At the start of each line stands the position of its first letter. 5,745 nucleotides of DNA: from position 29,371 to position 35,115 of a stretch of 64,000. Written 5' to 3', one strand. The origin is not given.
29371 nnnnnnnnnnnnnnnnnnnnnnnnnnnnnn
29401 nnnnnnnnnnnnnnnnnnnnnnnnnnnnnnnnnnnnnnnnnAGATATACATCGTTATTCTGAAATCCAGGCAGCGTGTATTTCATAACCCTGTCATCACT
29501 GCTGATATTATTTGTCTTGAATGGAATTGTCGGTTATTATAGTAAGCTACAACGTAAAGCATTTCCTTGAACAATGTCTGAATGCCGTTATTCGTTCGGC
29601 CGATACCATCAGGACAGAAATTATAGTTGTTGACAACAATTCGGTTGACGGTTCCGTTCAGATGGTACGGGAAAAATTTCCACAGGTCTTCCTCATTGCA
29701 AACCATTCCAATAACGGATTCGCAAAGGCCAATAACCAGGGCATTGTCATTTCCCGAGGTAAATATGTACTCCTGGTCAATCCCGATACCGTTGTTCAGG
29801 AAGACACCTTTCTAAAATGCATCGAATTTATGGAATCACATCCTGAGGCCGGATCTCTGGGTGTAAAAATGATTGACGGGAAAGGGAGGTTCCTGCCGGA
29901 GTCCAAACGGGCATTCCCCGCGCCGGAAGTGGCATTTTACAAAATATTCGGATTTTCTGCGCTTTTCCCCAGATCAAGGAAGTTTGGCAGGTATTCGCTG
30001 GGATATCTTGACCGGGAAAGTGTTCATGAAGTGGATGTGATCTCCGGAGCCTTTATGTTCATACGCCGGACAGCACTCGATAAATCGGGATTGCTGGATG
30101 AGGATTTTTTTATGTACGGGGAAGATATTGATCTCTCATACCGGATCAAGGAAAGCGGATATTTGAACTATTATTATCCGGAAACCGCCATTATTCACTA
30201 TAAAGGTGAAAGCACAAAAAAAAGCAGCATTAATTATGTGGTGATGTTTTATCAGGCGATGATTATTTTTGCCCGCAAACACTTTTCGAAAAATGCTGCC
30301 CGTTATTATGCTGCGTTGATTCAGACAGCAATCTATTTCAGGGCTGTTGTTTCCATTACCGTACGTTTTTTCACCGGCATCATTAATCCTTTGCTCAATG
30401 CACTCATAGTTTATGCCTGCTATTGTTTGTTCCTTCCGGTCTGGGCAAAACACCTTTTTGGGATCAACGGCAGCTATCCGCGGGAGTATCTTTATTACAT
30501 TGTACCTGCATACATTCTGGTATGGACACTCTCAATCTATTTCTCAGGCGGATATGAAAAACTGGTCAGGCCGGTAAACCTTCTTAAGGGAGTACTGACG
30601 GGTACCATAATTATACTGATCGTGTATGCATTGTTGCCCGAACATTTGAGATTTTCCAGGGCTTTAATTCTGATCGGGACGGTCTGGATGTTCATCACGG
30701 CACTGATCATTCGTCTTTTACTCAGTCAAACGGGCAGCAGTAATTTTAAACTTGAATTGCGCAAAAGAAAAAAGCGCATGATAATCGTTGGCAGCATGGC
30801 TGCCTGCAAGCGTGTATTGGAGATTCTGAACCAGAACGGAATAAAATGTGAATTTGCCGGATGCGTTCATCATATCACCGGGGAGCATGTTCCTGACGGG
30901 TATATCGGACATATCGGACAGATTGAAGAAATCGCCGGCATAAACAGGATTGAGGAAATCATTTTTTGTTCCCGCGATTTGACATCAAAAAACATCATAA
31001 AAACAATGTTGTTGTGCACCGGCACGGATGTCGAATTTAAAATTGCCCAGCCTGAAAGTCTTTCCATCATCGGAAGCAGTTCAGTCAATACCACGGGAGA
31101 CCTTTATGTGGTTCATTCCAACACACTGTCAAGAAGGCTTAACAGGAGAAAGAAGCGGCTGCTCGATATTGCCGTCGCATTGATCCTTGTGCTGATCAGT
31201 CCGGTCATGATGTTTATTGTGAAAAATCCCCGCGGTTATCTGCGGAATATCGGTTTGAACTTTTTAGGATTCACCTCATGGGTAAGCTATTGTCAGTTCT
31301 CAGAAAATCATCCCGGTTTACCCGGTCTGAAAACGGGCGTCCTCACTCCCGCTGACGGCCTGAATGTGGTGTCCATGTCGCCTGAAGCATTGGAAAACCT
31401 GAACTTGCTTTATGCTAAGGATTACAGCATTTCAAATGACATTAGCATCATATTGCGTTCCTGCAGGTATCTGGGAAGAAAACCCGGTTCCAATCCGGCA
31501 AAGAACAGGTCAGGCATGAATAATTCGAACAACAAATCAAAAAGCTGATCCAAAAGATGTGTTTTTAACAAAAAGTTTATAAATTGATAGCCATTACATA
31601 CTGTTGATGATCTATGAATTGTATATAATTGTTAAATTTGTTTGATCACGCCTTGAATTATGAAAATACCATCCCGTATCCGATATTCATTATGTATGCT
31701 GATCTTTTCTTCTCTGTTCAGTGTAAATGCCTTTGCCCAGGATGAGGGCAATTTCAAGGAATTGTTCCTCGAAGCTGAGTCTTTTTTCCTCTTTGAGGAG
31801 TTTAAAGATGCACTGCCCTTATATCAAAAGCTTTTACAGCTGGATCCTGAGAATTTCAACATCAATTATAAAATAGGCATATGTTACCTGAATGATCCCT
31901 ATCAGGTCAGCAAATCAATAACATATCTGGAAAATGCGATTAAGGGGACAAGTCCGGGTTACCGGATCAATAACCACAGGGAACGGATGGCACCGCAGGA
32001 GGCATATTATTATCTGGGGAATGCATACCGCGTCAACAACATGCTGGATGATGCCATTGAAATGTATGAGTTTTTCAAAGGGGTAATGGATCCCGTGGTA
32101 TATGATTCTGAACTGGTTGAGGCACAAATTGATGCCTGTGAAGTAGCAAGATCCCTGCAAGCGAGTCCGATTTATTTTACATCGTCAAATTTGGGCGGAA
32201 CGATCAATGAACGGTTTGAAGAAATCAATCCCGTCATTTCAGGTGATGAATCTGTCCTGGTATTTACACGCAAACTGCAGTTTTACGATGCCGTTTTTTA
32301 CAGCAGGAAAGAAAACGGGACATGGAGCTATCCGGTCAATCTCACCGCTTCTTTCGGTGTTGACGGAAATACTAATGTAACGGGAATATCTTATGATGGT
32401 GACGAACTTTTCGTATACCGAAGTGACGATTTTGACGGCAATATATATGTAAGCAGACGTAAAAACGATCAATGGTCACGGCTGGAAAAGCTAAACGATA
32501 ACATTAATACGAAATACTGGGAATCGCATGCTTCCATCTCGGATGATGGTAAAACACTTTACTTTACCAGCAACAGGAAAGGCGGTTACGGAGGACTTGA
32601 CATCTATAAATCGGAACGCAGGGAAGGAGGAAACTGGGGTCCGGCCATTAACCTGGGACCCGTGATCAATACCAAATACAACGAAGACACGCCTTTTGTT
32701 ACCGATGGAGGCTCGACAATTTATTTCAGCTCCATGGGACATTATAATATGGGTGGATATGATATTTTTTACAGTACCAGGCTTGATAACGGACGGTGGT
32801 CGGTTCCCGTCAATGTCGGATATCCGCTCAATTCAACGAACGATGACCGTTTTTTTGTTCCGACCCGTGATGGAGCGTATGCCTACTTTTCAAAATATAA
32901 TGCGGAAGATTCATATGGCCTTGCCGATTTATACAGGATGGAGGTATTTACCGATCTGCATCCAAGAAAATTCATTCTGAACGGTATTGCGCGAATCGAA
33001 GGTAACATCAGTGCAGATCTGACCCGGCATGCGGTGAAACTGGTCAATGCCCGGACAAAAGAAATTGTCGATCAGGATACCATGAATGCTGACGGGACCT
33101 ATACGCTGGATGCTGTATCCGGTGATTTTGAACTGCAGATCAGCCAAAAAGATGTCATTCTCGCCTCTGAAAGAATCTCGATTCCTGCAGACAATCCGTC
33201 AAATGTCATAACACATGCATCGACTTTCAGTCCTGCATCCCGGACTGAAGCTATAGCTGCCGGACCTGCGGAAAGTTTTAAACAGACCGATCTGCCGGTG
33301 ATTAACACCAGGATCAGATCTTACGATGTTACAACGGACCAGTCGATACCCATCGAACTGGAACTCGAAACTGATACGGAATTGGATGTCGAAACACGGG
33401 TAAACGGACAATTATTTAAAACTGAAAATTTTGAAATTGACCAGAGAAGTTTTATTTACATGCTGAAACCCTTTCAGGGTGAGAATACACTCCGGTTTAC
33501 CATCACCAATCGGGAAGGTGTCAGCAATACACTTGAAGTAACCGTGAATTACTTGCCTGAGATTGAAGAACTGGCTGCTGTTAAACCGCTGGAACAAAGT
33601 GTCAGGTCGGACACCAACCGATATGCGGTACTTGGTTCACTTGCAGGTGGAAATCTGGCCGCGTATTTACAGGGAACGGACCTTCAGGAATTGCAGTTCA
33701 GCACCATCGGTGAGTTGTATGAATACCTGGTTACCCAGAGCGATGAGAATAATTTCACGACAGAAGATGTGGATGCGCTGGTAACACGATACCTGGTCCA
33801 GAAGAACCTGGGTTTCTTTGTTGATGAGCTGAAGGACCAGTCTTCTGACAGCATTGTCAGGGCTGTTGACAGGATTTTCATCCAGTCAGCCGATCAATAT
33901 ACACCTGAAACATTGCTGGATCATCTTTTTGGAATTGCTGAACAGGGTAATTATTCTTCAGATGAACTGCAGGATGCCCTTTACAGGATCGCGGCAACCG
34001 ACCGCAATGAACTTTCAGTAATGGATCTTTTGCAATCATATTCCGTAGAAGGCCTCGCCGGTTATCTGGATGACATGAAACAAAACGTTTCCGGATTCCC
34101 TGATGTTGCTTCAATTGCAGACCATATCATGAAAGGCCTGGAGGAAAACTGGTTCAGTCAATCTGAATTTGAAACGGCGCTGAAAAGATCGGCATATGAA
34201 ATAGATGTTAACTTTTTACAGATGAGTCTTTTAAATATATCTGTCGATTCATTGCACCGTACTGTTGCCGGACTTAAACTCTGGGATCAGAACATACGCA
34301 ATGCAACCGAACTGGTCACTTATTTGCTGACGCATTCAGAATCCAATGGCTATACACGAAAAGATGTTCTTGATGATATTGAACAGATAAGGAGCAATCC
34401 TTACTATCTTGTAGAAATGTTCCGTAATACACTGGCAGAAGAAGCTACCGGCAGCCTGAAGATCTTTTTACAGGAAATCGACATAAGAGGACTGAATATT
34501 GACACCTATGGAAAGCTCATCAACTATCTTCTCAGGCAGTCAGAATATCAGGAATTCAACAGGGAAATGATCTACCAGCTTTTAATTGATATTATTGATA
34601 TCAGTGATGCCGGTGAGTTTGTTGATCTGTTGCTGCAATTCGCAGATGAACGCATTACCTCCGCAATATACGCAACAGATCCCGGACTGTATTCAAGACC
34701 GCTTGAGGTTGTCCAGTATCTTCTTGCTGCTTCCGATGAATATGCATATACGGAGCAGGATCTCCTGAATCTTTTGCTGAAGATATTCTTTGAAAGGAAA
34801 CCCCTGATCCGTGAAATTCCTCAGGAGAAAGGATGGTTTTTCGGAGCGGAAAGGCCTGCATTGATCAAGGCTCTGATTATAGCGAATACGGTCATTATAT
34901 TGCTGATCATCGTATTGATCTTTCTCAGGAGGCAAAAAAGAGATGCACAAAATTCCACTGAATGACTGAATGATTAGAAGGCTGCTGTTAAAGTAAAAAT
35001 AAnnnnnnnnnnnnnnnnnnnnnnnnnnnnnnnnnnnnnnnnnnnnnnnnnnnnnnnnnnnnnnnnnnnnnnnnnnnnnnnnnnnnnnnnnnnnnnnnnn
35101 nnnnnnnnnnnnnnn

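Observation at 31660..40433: Tandem array of four PorE-like (TPR / PD40-propeller) paralogs with swapped C-terminal modules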

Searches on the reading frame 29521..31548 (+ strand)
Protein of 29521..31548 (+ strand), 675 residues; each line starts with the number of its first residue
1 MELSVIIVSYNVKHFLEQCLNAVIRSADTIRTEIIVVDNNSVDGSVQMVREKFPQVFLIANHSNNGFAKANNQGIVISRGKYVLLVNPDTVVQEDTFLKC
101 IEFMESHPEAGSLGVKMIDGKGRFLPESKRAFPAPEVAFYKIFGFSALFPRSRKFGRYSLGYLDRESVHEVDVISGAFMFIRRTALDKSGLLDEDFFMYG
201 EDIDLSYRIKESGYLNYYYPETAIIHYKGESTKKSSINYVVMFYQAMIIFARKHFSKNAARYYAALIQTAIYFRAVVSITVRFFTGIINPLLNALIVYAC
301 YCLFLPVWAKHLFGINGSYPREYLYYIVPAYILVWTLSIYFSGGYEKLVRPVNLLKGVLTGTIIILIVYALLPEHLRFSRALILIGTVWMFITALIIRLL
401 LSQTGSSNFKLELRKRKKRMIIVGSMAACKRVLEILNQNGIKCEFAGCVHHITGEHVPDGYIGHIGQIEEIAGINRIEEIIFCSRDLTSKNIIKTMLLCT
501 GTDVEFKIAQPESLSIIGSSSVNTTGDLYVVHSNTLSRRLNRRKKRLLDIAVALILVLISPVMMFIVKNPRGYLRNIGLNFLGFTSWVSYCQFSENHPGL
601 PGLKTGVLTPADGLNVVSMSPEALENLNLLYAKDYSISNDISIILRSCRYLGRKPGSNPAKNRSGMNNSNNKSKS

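Call 7: search_protein_families(library=ncbifam, proteins=[window:29521-31548:+], max_evalue=0.00001)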
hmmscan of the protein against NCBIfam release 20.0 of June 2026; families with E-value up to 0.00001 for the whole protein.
window:29521-31548:+ (675 aa): 18 families
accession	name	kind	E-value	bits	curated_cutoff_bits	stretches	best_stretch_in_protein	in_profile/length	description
TIGR03025.1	EPS_sugtrans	subfamily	9e-20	71.3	295.55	1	294-567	4-281/445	exopolysaccharide biosynthesis polyprenyl glycosylphosphotransferase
NF041875.1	EPS_EpsD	equivalog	6.3e-19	68.5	370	1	3-302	1-281/325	exopolysaccharide biosynthesis glycosyltransferase EpsD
TIGR03111.1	glyc2_xrt_Gpos1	hypoth_equivalog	9.1e-16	57.7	363.95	1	3-212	51-251/439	TIGR03111 family XrtG-associated glycosyltransferase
TIGR03023.1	WcaJ_sugtrans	equivalog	1.2e-15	57.8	410.75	1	313-566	25-285/453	undecaprenyl-phosphate glucose phosphotransferase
TIGR01556.1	rhamnosyltran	subfamily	1.7e-15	57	200.55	1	19-125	9-121/281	rhamnosyltransferase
NF007482.0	PRK10073.1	equivalog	6.6e-15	54.9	423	1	2-103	7-109/334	glycosyltransferase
TIGR03937.1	PgaC_IcaA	equivalog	1.2e-14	54.2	422.3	1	3-112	47-158/407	poly-beta-1,6-N-acetyl-D-glucosamine synthase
NF038302.1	EPS_HpsE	equivalog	2.5e-14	53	300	1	1-229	1-225/307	hormogonium polysaccharide biosynthesis glycosyltransferase HpsE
TIGR03965.1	mycofact_glyco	equivalog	5.2e-12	45.4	280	0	3-93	76-168/467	mycofactocin biosynthesis glycosyltransferase MftF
NF047683.1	TeichurnBiosyTuaG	equivalog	1.6e-10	41.1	400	1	3-126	8-134/252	teichuronic acid biosynthesis protein TuaG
TIGR04283.1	glyco_like_mftF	equivalog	1.8e-10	40.8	182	1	3-117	1-111/221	TIGR04283 family arsenosugar biosynthesis glycosyltransferase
NF038299.1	EPS_HpsN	equivalog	7.9e-10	38.2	425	1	2-269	2-269/317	hormogonium polysaccharide biosynthesis glycosyltransferase HpsN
NF053739.1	GlytfEpsEBac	equivalog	1.1e-08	34.4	450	1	3-118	3-121/265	glycosyltransferase EpsE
TIGR04009.1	wcaE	equivalog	1.1e-06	28.1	369.2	1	2-111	2-114/248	colanic acid biosynthesis glycosyltransferase WcaE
TIGR04195.1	S_glycosyl_SunS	equivalog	1.3e-06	27.6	350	1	6-95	62-147/421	SunS family peptide S-glycosyltransferase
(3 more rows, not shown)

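Call 46: search_protein_families(library=pfam, proteins=[window:29521-31548:+], max_evalue=0.01)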
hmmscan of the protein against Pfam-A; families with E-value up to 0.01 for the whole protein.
window:29521-31548:+ (675 aa): 6 families
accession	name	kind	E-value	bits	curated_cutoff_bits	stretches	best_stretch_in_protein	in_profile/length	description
PF00535.33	Glycos_transf_2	-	5.3e-26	92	23.3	1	4-187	1-165/168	Glycosyl transferase family 2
PF13641.12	Glyco_tranf_2_3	-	2e-18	67.7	27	1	3-235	3-220/230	Glycosyltransferase like family 2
PF13632.12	Glyco_trans_2_3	-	2.7e-09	37.6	27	1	82-338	1-197/198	Glycosyl transferase family group 2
PF13712.12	Glyco_tranf_2_5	-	0.00048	20.4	27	1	63-230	37-193/210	Glycosyltransferase like family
PF10111.15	Glyco_tranf_2_2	-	0.005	16.8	27.3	0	6-104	3-106/276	Glycosyltransferase like family 2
PF13727.12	CoA_binding_3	-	0.0088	16.5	25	1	359-483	27-148/175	CoA-binding domain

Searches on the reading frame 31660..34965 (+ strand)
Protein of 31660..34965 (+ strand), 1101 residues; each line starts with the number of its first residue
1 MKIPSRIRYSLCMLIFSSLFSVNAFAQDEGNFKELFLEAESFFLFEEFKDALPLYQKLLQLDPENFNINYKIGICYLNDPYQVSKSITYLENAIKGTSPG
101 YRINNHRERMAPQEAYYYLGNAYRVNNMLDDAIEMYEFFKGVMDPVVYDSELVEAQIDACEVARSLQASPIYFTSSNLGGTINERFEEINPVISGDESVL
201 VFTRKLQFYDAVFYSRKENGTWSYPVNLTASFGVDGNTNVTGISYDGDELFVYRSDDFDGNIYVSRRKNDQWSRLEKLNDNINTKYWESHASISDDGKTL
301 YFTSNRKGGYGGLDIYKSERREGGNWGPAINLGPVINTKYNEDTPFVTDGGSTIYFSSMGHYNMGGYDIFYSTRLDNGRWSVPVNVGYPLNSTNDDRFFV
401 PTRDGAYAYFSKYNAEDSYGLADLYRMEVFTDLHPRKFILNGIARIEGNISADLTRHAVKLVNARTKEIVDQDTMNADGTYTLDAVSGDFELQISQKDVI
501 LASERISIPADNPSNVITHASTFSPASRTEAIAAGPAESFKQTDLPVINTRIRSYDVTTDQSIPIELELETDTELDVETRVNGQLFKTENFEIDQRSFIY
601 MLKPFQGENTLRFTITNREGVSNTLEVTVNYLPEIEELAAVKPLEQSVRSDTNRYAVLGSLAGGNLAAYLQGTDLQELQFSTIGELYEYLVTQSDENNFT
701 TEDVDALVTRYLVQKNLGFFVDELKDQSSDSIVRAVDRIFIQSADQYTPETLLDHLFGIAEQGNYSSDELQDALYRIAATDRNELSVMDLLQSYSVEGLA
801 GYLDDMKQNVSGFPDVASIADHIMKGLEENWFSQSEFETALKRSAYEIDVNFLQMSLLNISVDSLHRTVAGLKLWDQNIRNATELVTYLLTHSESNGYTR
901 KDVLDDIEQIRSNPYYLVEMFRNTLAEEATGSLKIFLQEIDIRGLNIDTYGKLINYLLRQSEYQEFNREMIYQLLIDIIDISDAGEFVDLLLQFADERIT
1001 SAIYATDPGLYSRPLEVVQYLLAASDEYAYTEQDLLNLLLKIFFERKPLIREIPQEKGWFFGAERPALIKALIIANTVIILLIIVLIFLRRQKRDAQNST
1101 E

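Call 3: search_protein_families(library=pfam, proteins=[window:31660-34965:+], max_evalue=0.01)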
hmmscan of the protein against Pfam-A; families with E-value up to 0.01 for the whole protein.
window:31660-34965:+ (1101 aa): 9 families
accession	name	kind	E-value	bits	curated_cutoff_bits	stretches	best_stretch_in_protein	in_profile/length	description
PF07676.18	PD40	-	2.5e-16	59.6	20.9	2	281-316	4-37/38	WD40-like Beta Propeller Repeat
PF00515.34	TPR_1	-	2.5e-06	27.5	27.8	1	114-137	2-25/34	Tetratricopeptide repeat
PF07719.23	TPR_2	-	4.7e-06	26.8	27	0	34-65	3-34/34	Tetratricopeptide repeat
PF13414.12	TPR_11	-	8.3e-06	25.8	26.8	1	47-77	9-39/42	TPR repeat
PF13431.12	TPR_17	-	8.2e-05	23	24.4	0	54-78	1-25/34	Tetratricopeptide repeat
PF14559.12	TPR_19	-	0.00036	21.2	25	1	47-77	6-36/68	Tetratricopeptide repeat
PF13428.12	TPR_14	-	0.0037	18.2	23.5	0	38-68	7-37/44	Tetratricopeptide repeat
PF13432.12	TPR_16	-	0.0039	18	32.7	0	45-77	10-42/65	Tetratricopeptide repeat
PF17963.7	Big_9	-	0.004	18.4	23.6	1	544-630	2-89/89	Bacterial Ig domain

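Call 4: search_protein_families(library=ncbifam, proteins=[window:31660-34965:+], max_evalue=0.01)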
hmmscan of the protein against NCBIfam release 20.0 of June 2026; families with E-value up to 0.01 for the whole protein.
window:31660-34965:+ (1101 aa): 4 families
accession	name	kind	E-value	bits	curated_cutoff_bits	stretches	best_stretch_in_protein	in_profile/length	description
NF053607.1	CHU_0125_OmpA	equivalog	1.3e-43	149.5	620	1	35-484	22-469/639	CHU_0125 family OmpA-like outer membrane integrity protein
NF052230.1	T9SS_PorE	exception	3.9e-36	124.6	600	1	100-429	79-418/648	PorE family type IX secretion system protein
NF040959.1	MamA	equivalog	1.7e-05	24.4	200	1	42-95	115-167/204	magnetosome protein MamA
TIGR02800.1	propeller_TolB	equivalog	0.00028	19.9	343.15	1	243-309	242-302/418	Tol-Pal system beta propeller repeat protein TolB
